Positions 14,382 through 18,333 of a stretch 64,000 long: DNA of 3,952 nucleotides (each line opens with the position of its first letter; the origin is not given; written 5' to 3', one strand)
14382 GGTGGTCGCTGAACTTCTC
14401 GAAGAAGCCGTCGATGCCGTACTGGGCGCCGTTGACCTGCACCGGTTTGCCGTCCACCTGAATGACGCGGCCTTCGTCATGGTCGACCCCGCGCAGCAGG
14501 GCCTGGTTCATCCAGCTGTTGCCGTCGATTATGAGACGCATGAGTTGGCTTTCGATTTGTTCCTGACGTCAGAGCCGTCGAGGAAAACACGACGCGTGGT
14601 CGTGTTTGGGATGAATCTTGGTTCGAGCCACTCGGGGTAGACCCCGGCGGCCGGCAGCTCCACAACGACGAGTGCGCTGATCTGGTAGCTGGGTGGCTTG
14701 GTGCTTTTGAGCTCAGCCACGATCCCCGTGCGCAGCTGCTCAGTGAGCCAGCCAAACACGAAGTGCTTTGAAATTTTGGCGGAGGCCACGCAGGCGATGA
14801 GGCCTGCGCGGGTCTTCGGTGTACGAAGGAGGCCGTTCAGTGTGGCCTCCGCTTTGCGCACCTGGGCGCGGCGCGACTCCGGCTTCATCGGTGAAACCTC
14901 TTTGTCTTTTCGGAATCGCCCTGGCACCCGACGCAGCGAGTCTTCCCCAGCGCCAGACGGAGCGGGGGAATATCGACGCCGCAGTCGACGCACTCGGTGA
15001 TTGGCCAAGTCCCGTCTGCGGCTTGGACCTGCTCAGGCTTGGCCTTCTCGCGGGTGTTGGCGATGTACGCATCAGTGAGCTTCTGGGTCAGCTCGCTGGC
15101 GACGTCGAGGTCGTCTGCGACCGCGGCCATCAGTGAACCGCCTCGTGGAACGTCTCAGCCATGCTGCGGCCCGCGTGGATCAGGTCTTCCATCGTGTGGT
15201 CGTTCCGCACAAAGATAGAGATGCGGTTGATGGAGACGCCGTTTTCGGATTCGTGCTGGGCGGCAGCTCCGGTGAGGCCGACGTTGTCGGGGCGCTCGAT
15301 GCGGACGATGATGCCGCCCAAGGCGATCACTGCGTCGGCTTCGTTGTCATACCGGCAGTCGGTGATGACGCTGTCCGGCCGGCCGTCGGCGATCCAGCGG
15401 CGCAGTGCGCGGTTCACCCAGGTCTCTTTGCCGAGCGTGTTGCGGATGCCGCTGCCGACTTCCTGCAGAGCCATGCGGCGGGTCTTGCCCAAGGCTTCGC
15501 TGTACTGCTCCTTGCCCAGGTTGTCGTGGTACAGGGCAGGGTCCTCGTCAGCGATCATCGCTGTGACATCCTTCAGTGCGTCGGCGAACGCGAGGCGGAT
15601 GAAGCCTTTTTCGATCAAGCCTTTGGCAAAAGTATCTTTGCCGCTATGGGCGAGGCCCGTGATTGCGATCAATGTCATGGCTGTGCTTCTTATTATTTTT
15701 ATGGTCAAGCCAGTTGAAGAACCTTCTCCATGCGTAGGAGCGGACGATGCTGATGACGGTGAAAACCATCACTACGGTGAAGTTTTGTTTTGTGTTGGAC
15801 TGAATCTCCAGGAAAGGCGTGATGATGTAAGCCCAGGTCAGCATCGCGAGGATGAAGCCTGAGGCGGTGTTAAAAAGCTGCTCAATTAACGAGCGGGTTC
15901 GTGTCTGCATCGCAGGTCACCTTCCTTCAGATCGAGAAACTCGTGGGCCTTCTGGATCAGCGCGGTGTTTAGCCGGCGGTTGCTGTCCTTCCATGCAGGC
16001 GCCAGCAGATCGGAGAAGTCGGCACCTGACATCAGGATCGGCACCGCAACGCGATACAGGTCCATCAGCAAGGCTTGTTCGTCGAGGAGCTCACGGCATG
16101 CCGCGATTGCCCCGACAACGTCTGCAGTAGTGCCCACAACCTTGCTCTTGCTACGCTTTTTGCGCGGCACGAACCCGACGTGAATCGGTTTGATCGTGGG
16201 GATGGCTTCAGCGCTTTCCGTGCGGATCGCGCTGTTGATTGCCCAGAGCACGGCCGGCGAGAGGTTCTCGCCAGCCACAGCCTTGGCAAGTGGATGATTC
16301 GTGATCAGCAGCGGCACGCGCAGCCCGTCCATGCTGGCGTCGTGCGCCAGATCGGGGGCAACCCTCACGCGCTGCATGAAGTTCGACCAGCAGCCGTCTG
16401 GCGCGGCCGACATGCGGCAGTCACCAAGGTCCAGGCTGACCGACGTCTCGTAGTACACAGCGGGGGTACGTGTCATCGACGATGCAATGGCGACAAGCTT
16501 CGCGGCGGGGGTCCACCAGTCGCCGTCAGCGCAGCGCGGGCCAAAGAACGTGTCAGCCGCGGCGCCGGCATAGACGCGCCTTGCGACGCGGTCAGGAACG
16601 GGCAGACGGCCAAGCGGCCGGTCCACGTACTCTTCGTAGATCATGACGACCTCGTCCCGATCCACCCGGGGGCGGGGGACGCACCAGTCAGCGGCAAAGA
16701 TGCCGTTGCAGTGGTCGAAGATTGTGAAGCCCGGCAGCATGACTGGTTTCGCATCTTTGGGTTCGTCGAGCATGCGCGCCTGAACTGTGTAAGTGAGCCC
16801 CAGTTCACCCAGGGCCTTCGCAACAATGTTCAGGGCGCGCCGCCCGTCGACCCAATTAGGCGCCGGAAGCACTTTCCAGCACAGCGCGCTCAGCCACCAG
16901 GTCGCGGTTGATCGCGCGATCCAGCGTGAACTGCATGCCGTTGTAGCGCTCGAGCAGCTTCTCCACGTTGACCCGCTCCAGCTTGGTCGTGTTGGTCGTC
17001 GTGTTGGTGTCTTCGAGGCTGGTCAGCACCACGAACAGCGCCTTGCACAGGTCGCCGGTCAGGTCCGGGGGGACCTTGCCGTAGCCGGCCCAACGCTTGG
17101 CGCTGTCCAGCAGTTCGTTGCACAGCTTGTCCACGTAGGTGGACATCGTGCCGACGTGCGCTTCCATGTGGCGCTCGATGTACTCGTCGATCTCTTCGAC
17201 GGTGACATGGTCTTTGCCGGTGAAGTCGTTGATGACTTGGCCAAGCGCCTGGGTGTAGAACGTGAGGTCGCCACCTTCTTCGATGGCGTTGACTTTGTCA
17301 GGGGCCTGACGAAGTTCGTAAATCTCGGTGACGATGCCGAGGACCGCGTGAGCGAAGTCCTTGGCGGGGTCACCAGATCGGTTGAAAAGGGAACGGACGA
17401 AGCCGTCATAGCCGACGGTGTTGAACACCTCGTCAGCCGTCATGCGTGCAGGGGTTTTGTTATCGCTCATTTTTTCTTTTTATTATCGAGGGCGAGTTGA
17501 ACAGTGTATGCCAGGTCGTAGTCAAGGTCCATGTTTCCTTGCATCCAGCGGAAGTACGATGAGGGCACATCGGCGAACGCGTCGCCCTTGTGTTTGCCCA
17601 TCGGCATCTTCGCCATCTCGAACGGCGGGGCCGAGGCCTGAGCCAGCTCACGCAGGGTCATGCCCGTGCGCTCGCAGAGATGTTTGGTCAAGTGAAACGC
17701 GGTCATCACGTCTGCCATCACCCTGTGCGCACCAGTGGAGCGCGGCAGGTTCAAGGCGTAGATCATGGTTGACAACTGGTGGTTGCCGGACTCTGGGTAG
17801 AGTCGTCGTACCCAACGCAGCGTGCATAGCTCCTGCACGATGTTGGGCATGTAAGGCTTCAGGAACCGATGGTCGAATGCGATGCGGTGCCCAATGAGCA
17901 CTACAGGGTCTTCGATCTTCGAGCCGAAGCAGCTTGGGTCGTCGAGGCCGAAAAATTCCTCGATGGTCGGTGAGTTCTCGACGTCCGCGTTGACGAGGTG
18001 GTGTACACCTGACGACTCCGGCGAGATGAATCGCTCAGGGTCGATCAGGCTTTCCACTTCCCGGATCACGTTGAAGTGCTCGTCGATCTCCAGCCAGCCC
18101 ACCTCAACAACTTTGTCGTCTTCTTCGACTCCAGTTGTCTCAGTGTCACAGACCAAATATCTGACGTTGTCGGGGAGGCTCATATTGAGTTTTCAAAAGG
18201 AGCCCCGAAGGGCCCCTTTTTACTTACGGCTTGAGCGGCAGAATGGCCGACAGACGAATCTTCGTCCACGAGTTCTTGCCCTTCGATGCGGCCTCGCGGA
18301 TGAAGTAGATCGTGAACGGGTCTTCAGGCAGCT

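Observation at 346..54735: Genome-wide asymmetric 11-13 bp motif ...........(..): at least 27 exact copies, stoperator-like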

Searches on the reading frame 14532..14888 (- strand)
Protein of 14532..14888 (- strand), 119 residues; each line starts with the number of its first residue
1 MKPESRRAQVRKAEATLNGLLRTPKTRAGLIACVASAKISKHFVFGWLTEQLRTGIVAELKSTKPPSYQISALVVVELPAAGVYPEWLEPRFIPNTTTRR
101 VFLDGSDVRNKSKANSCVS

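Call 66: find_homologous_proteins(query=window:14532-14888:-, max_evalue=0.001)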
Query window:14532-14888:- (119 aa): 18 proteins with E <= 0.001 among 23 candidates.
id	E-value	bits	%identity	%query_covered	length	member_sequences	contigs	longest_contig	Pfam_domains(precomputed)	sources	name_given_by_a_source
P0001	1.9e-71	255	100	100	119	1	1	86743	-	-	-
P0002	2.7e-39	152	64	91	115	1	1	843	-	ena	-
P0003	1.5e-33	133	57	90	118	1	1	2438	-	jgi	jgi:hypothetical protein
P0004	3.7e-33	132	59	90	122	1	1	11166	-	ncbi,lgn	-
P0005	1.7e-32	130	58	87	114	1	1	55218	-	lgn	-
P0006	4.0e-32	129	55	87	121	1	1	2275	-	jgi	jgi:hypothetical protein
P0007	7.4e-31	125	56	88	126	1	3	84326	-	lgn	-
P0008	1.2e-29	121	55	91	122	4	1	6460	-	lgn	-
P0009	1.3e-29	121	56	87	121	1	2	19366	-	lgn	-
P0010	1.5e-29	120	57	87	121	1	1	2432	-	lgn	-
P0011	9.0e-29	118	52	89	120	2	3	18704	-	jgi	jgi:hypothetical protein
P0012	1.6e-28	117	56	91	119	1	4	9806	-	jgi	jgi:hypothetical protein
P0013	2.7e-28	116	53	94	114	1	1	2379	-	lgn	-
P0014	1.9e-27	114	52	94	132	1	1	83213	-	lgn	-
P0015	1.4e-24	104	53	84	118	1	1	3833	-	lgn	-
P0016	4.6e-24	103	52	85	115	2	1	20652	-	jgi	jgi:hypothetical protein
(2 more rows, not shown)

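Call 67: find_encoding_contigs(protein=P0007, flank=10000, max_places=1)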
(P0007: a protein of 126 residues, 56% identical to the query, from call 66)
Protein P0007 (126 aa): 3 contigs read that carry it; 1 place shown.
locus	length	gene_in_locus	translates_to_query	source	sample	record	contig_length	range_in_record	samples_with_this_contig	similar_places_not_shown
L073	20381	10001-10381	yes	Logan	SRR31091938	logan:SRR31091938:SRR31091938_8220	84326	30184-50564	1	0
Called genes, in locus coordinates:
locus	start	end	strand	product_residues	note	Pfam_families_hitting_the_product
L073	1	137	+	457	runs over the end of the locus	PF01068:DNA_ligase_A_M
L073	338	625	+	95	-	-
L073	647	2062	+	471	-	PF00176:SNF2-rel_dom, PF00271:Helicase_C (weak)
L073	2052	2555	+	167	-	-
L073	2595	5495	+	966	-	-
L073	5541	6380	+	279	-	-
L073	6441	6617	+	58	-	-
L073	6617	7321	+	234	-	PF00929:RNase_T, PF12843:QSregVF_b (weak)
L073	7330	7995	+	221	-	-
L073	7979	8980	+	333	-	-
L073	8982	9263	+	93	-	PF23858:DUF7220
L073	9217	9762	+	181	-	PF21448:DNMK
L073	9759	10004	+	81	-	PF01258:zf-dskA_traR (faint)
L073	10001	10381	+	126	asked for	-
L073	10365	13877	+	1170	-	PF02739:5_3_exonuc_N, PF01367:5_3_exonuc (faint), PF00476:DNA_pol_A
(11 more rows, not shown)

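Call 68: find_encoding_contigs(protein=P0014, flank=10000, max_places=1)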
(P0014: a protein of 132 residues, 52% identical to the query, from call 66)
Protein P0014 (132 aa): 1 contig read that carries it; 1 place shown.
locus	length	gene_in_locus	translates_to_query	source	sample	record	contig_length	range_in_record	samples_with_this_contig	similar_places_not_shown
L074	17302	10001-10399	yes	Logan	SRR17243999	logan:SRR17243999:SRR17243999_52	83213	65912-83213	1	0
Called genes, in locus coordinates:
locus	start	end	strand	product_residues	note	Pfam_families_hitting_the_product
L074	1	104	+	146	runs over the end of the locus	-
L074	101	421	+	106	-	-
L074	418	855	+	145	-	-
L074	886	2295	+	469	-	PF00176:SNF2-rel_dom, PF00271:Helicase_C (weak)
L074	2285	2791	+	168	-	-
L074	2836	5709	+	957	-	-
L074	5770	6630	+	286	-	-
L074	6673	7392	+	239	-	PF00929:RNase_T (weak)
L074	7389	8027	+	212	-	-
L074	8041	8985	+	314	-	-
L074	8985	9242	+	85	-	PF23858:DUF7220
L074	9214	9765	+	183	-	PF21448:DNMK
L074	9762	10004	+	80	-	-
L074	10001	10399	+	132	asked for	-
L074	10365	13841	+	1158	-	PF02739:5_3_exonuc_N, PF00476:DNA_pol_A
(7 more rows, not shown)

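Call 69: find_encoding_contigs(protein=P0005, flank=10000, max_places=1)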
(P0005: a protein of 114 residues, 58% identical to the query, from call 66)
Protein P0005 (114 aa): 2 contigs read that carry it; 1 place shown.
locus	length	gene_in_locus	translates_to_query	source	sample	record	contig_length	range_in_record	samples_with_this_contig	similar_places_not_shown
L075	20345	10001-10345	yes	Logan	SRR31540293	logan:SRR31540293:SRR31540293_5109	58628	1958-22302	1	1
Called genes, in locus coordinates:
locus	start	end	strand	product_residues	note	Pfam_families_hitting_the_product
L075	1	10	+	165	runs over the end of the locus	-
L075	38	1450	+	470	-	PF00176:SNF2-rel_dom, PF00270:DEAD (weak)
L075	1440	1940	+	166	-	-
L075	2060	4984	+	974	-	-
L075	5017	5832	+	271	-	-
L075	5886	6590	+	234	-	PF00929:RNase_T, PF12843:QSregVF_b (weak)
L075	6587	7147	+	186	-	-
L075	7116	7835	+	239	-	-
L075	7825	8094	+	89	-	PF23858:DUF7220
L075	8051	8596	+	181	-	PF21448:DNMK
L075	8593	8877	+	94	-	PF01258:zf-dskA_traR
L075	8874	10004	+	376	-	PF00145:DNA_methylase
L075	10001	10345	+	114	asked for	-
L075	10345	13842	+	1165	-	PF02739:5_3_exonuc_N, PF01367:5_3_exonuc (weak), PF00476:DNA_pol_A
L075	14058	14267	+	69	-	-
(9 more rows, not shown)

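Call 70: find_encoding_contigs(protein=P0016, flank=10000, max_places=1)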
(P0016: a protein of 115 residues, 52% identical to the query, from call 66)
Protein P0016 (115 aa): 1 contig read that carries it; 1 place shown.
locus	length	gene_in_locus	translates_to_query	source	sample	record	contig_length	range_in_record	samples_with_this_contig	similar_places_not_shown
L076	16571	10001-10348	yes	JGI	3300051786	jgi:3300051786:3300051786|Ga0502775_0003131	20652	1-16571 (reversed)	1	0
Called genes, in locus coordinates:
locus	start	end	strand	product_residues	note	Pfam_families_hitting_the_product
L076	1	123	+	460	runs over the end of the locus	PF01068:DNA_ligase_A_M (weak)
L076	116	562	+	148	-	-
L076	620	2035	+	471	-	PF00176:SNF2-rel_dom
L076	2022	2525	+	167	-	-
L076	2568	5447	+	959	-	-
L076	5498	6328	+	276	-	-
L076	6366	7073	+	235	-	PF00929:RNase_T, PF12843:QSregVF_b (weak)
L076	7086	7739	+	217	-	-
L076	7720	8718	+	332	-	-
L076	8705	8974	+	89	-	-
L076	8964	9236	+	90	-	PF23858:DUF7220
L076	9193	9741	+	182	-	PF21448:DNMK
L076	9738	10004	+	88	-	PF01258:zf-dskA_traR (faint)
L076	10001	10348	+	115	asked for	-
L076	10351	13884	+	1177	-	PF02739:5_3_exonuc_N, PF00476:DNA_pol_A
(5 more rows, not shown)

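Call 77: predict_structure(alignment_id=A3)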
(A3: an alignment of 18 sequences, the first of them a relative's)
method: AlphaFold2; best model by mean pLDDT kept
length: 119 residues; sequences in the alignment: 18
mean_pLDDT: 83.3   pTM: 0.60
mean pLDDT of the five models: 83.3, 83.1, 65.9, 59.5, 56.6
residues with pLDDT >= 90: 62; 70-90: 31; 50-70: 24; < 50: 2
segments of 3 or more residues with pLDDT < 50: none
pLDDT, mean of each block of 10 residues (from residue 1): 83 95 96 93 97 96 93 83 78 62 68 53
secondary structure, 60 per line:
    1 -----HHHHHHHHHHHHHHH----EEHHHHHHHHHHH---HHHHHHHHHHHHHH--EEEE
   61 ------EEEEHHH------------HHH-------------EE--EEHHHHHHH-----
elements in order: H6-20 H27-37 H41-54 E57-60 E67-70 H108-114

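Call 80: fold_search(model_id=the predicted structure, library=pdb)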
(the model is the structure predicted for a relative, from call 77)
No match with E <= 0.001 here; weaker rows may still be real.
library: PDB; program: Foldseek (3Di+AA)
matches with E <= 10: 500; with E <= 0.001: 0
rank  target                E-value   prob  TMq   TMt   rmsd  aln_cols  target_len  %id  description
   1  5nbc_B                1.1e-02  1.00  0.42  0.39   5.6        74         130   14  Structure of Prokaryotic Transcription Factors (released 2018-05-16)
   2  7q34_C                1.3e-02  1.00  0.42  0.47   3.5        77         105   13  Crystal structure of the multidrug binding transcriptional regulator LmrR in complex squaraine dye (released 2022-06-01)
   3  1r23_A                1.7e-02  1.00  0.41  0.46   9.2        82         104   17  Crystal structure of the cyanobacterial metallothionein repressor SmtB in the Zn1-form (one Zn(II) per dimer) (released 2004-05-18)
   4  5nbc_A                1.9e-02  1.00  0.42  0.39   5.6        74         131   14  Structure of Prokaryotic Transcription Factors (released 2018-05-16)
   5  2xig_B                2.0e-02  1.00  0.42  0.35   4.7        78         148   14  The structure of the Helicobacter pylori ferric uptake regulator Fur reveals three functional metal binding sites (released 2011-01-19)
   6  5nhk_B                2.0e-02  1.00  0.40  0.37   5.8        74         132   14  Structure of Ferric uptake regulator from francisella tularensis with Iron (released 2018-05-16)
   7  5nhk_A                2.6e-02  1.00  0.42  0.38   5.6        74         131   14  Structure of Ferric uptake regulator from francisella tularensis with Iron (released 2018-05-16)
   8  9gkt_A                2.6e-02  1.00  0.48  0.56   2.1        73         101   12  Crystal structure of artificial enzyme LmrR_pAF variant RGN (released 2025-02-26)
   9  1smt_B                2.8e-02  1.00  0.41  0.48   9.3        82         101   17  SMTB REPRESSOR FROM SYNECHOCOCCUS PCC7942 (released 1997-12-03)
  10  6d57_A                2.8e-02  1.00  0.42  0.35   4.6        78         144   15  Campylobacter jejuni ferric uptake regulator S1 metalated (released 2018-05-23)
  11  4y66_F                3.0e-02  1.00  0.43  0.32   4.3        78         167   20  Crystal structure of Giardia lamblia Hop2-Mnd1 complex (released 2015-03-18)
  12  2xig_C                3.2e-02  1.00  0.41  0.33   8.9        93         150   14  The structure of the Helicobacter pylori ferric uptake regulator Fur reveals three functional metal binding sites (released 2011-01-19)
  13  2d1h_A                3.4e-02  0.99  0.39  0.44   3.8        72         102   22  Crystal structure of ST1889 protein from thermoacidophilic archaeon Sulfolobus tokodaii (released 2006-09-05)
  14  1smt_A                3.9e-02  1.00  0.41  0.49   9.3        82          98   17  SMTB REPRESSOR FROM SYNECHOCOCCUS PCC7942 (released 1997-12-03)
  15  6vwe_A                3.9e-02  1.00  0.43  0.49   2.9        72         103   14  Crystal structure of the D100R multidrug binding transcriptional regulator LmrR in complex with Rhodium Bis-diphosphin (released 2020-04-01)
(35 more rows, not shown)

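Call 84: search_protein_representatives(alignment_id=A3)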
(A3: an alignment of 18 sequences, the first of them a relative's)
Query: 18 sequences, 119 profile positions. Proteins with E-value up to 0.001 (for the whole library): 46; up to 1e-10: 42; up to 1e-30: 13. The best 46 are listed.
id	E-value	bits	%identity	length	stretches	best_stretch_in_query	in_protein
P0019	3.5e-41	156.0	-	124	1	2-114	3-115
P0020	2.7e-40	153.1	-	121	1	5-116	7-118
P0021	1.8e-38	147.2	-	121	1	3-114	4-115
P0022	4.7e-38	145.9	-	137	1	4-118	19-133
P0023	7.8e-37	141.9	-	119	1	5-116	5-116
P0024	3.8e-36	139.7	-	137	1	7-117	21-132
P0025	3.3e-35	136.7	-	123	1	3-117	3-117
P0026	3.7e-35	136.5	-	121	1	2-117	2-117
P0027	1.8e-34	134.4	-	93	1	18-110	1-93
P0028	1.9e-33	131.0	-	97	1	20-113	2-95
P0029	7.2e-33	129.1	-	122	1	4-117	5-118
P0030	8.1e-33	129.0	-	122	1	5-114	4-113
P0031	6.9e-31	122.8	-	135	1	5-117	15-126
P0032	1.4e-28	115.3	-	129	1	5-115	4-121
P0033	2.0e-28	114.8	-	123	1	7-109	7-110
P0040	1.1e-21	93.1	-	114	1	9-106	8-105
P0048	3.9e-18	81.6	-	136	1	5-117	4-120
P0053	1.9e-15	72.9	-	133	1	7-117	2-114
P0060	9.8e-12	61.0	-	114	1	14-107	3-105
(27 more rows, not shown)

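Call 86: find_encoding_contigs(protein=P0040, flank=10000, max_places=1)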
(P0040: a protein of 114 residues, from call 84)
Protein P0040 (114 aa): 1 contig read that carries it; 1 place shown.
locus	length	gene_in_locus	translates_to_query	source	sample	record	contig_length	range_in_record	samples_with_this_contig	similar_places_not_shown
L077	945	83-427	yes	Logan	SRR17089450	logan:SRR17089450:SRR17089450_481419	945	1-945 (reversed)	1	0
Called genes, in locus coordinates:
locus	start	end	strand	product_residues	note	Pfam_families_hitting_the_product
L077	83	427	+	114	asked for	-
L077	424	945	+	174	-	?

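Call 87: find_encoding_contigs(protein=P0048, flank=10000, max_places=1)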
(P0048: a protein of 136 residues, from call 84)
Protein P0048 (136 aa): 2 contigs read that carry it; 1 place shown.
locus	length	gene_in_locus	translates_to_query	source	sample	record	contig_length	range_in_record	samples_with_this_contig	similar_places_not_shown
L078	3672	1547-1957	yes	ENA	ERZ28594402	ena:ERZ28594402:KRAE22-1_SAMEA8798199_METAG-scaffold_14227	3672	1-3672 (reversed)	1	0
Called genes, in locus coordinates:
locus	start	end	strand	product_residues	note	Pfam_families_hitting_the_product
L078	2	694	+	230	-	?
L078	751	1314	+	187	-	PF21448:DNMK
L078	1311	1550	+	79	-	-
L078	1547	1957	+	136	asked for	-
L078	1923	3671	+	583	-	?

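Call 88: find_encoding_contigs(protein=P0053, flank=10000, max_places=1)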
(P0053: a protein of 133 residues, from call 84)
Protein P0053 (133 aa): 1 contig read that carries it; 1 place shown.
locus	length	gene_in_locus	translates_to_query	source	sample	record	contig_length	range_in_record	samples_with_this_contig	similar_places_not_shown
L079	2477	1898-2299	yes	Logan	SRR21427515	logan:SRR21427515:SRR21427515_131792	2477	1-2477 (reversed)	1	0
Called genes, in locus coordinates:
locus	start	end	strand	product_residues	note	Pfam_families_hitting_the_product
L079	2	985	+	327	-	?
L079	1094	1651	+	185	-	PF21448:DNMK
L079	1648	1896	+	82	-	PF01258:zf-dskA_traR (weak)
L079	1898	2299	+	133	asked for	-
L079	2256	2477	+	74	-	?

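Call 89: find_encoding_contigs(protein=P0060, flank=10000, max_places=1)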
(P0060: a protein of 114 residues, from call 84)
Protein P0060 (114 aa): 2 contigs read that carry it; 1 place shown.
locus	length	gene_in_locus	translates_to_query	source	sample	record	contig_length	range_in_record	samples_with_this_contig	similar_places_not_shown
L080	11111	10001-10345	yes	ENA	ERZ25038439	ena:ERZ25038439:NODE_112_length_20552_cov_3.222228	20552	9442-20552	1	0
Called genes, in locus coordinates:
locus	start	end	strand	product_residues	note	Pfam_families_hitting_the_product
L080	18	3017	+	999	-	-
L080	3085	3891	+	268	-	-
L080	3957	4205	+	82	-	-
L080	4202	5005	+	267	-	-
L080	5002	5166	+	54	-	-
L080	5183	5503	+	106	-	PF13556:HTH_30 (faint), PF02954:HTH_8 (faint)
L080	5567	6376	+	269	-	-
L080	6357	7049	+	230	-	PF00929:RNase_T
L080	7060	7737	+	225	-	-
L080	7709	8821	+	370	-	-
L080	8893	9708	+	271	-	PF18909:dGTP_diPhyd_N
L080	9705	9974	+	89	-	-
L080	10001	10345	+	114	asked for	-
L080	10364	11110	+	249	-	?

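Call 93: find_related_loci(query=A3, collection=viral_contigs, flank=10000)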
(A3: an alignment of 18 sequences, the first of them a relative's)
Query A3 (119 aa) in viral_contigs; peptide patterns used: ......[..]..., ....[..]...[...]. (x = any residue, [..] = any of these).
40 stretches matched a pattern; 16 encode a relative of the query (tblastn E <= 1e-3); 16 distinct loci.
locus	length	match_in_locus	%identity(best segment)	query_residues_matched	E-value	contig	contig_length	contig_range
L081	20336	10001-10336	51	1-112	4e-33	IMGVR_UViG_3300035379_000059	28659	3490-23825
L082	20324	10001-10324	50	1-108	4e-33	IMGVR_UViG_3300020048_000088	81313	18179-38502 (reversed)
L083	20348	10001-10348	50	1-117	2e-33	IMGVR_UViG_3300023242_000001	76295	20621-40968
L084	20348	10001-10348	50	1-117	2e-33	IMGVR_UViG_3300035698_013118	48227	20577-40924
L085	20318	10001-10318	48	1-106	5e-33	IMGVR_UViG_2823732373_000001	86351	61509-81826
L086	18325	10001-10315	48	1-105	9e-32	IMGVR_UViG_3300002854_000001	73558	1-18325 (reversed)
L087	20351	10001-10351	43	1-117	8e-32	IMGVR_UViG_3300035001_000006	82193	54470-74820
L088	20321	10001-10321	52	4-110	2e-31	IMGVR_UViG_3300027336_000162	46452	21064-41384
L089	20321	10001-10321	48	5-110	2e-29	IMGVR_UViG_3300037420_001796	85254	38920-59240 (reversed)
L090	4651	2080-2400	48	5-110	2e-29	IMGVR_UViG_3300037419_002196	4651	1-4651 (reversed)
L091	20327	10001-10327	46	1-109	3e-29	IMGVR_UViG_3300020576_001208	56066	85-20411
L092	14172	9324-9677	43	2-115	2e-28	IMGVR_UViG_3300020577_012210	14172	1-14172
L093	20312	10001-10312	44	2-105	2e-28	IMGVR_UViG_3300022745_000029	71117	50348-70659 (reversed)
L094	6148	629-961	45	2-110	6e-28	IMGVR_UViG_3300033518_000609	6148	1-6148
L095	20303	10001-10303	48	5-105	6e-26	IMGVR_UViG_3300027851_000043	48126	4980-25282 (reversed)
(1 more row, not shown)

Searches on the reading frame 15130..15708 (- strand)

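Call 36: search_protein_families(library=phrogs, proteins=[window:15130-15708:-], max_evalue=0.001)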
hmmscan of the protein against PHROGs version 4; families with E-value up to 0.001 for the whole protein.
window:15130-15708:- (192 aa): 1 family
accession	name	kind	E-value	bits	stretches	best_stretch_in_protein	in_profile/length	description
phrog_139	-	other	1.1e-42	147.7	1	9-177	81-253/342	deoxynucleoside monophosphate kinase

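Call 37: search_protein_families(library=pfam, proteins=[window:15130-15708:-], max_evalue=0.01)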
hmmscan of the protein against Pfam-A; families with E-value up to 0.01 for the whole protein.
window:15130-15708:- (192 aa): 2 families
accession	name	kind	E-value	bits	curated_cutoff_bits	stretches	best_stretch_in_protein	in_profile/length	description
PF21448.3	DNMK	-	2.8e-13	50.4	27.1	1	78-177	132-230/232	Deoxynucleotide monophosphate kinase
PF13238.12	AAA_18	-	0.0034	18.3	29.4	1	14-136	1-98/128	AAA domain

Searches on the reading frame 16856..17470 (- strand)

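Call 36: search_protein_families(library=phrogs, proteins=[window:16856-17470:-], max_evalue=0.001)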
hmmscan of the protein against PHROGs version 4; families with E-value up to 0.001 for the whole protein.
window:16856-17470:- (204 aa): 2 families
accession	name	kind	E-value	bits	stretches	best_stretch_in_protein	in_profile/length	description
phrog_229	-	other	2.4e-09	37.9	1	15-202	247-371/533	MazG-like pyrophosphatase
phrog_16522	-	other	9.9e-08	32.6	1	36-202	26-174/296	MazG-like pyrophosphatase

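Call 37: search_protein_families(library=pfam, proteins=[window:16856-17470:-], max_evalue=0.01)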
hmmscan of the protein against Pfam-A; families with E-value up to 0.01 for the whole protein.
window:16856-17470:- (204 aa): 0 families

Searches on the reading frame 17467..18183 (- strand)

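Call 36: search_protein_families(library=phrogs, proteins=[window:17467-18183:-], max_evalue=0.001)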
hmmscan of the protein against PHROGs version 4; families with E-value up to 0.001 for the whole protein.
window:17467-18183:- (238 aa): 4 families
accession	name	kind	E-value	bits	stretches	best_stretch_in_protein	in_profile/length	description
phrog_192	-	DNA, RNA and nucleotide metabolism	3.6e-41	142.8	1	8-225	107-339/397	DNA polymerase exonuclease subunit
phrog_14632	-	DNA, RNA and nucleotide metabolism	2.1e-13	50.8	1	9-201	84-274/380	DNA polymerase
phrog_3628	-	unknown function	6e-05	23.4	1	187-219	97-129/257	-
phrog_17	-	DNA, RNA and nucleotide metabolism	6.8e-05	22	1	4-147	667-788/1445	DNA polymerase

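Call 37: search_protein_families(library=pfam, proteins=[window:17467-18183:-], max_evalue=0.01)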
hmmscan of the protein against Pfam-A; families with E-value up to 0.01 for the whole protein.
window:17467-18183:- (238 aa): 2 families
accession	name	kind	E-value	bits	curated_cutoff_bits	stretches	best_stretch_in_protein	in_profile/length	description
PF00929.31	RNase_T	-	5.2e-18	66.6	24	1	11-163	2-161/164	Exonuclease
PF12843.12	QSregVF_b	-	2.6e-05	24.4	22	1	191-216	11-36/66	Putative quorum-sensing-regulated virulence factor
